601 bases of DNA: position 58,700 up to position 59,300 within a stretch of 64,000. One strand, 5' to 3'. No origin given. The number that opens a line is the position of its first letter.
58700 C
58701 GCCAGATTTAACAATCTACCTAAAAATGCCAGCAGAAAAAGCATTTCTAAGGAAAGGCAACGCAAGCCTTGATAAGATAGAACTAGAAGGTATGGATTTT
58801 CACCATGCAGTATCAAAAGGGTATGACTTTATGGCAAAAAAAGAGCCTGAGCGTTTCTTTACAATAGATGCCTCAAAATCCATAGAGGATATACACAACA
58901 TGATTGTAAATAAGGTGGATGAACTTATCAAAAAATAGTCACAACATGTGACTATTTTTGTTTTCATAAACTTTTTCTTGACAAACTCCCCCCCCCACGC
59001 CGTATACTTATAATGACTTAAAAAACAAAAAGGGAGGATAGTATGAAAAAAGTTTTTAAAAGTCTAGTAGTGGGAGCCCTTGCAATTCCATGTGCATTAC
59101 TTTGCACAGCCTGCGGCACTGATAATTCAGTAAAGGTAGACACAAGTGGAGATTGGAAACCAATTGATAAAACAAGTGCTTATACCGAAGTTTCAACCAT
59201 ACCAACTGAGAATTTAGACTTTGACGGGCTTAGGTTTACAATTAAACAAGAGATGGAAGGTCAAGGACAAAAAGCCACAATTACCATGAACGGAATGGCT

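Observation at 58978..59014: Second C9-tract promoter, upstream of a putative lipoprotein gene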

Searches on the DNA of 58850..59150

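Call 71: search_rna_families(source=window, start=58850, end=59150, threshold=evalue, max_evalue=1)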
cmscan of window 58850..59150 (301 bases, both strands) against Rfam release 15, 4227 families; matches with E-value up to 1: 5.
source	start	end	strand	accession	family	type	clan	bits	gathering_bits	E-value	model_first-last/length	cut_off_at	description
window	58928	58974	+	RF02433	SpF36_sRNA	Gene; sRNA;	-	24.8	48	0.17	1-51/51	no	Streptococcus sRNA SpF36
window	58927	59064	-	RF01859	Phe_leader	Cis-reg; leader;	-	23.8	55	0.064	1-125/125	no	Phenylalanine leader peptide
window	58917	58996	-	RF01827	SAR11_0636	Gene; sRNA;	-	21.1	67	0.48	1-90/90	no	SAR11_0636 sRNA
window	58923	59023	-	RF02029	sraA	Gene; sRNA;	-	20.8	56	0.58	1-95/95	no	sraA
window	58944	59053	-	RF00553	SCARNA1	Gene; snRNA; snoRNA; scaRNA;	-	19.3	45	0.61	1-166/166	no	Small Cajal body specific RNA 1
